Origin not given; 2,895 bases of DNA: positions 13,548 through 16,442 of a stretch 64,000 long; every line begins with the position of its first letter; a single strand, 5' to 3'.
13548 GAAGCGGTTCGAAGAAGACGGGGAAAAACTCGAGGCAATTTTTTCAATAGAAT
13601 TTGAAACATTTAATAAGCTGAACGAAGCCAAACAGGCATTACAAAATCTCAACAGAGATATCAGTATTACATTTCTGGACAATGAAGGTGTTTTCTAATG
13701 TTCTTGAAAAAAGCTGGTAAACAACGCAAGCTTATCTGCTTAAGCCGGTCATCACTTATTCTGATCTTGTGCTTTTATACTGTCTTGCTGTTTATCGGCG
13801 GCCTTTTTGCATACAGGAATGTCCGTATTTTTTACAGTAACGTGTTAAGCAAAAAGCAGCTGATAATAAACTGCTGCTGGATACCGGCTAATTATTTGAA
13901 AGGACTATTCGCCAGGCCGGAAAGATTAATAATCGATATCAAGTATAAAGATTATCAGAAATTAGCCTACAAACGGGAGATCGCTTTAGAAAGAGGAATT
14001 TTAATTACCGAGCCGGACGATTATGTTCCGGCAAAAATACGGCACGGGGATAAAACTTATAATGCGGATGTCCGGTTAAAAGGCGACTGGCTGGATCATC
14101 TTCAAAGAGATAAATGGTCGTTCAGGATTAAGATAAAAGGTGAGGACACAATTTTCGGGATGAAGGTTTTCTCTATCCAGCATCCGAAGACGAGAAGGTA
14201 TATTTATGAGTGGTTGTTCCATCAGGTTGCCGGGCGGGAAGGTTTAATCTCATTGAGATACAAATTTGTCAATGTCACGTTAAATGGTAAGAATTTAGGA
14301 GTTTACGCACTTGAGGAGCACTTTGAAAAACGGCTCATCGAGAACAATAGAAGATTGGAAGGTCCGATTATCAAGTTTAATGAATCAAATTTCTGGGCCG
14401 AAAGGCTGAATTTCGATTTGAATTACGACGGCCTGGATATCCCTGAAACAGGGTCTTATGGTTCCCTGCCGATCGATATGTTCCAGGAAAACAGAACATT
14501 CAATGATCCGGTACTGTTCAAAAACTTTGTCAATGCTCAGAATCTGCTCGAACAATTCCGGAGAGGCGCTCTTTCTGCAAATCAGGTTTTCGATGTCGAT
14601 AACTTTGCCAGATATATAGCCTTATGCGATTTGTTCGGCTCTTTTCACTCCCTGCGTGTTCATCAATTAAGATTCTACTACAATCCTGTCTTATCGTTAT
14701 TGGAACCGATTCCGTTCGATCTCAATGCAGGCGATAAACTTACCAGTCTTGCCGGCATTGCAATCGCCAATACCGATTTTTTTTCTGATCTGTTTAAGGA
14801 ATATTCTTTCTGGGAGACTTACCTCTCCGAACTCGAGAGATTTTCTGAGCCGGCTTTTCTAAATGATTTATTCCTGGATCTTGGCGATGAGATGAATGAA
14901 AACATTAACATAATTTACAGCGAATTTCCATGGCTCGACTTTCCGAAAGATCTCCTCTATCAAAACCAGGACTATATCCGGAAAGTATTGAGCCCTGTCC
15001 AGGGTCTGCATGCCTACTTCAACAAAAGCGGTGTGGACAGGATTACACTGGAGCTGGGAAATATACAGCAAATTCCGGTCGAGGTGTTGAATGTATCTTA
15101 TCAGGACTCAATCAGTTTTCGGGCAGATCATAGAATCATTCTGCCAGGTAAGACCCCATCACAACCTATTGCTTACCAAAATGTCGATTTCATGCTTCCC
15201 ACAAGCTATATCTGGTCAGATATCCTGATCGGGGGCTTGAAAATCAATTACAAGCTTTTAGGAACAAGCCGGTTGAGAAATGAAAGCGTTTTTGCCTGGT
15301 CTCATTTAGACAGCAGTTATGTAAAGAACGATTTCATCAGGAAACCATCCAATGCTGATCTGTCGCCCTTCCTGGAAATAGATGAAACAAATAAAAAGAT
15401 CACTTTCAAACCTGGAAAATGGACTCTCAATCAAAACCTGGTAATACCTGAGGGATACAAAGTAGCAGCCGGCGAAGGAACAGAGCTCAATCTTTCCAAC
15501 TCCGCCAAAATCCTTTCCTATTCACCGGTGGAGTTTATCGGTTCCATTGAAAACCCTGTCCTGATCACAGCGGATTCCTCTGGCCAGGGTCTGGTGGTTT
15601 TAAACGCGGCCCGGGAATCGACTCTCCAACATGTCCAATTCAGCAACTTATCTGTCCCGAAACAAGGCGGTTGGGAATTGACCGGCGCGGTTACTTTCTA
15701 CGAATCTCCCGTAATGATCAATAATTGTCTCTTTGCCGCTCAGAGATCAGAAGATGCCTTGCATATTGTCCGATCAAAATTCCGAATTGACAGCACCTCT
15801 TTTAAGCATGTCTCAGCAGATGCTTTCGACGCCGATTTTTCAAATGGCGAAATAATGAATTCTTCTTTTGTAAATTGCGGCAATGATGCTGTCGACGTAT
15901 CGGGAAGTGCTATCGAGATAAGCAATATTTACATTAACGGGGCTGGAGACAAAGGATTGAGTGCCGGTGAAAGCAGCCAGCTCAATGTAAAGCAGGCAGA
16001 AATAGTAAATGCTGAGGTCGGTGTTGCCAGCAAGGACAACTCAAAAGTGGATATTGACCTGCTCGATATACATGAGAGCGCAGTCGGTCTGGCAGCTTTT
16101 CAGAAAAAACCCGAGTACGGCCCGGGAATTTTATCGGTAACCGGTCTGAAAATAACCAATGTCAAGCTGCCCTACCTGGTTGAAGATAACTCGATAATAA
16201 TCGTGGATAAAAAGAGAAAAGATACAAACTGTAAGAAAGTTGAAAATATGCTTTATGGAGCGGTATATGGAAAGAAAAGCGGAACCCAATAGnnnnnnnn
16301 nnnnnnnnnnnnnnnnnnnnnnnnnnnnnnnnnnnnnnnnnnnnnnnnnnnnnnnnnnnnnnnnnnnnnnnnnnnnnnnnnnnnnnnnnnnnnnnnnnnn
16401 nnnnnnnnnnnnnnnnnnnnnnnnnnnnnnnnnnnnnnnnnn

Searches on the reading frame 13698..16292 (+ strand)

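Call 74: search_protein_families(library=pfam, proteins=[window:13698-16292:+], max_evalue=0.01)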
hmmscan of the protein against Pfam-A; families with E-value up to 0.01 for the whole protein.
window:13698-16292:+ (864 aa): 3 families
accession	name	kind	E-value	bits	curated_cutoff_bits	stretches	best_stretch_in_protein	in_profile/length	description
PF08757.17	CotH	-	4.2e-11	43.4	23.8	1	125-350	1-219/322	CotH kinase protein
PF13229.12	Beta_helix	-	5.6e-06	26.5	25.9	1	695-786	11-105/158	Right handed beta helix region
PF12708.12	Pect-lyase_RHGA_epim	-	0.001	19.4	27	1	602-776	47-212/213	Rhamnogalacturonase A/epimerase, pectate lyase-like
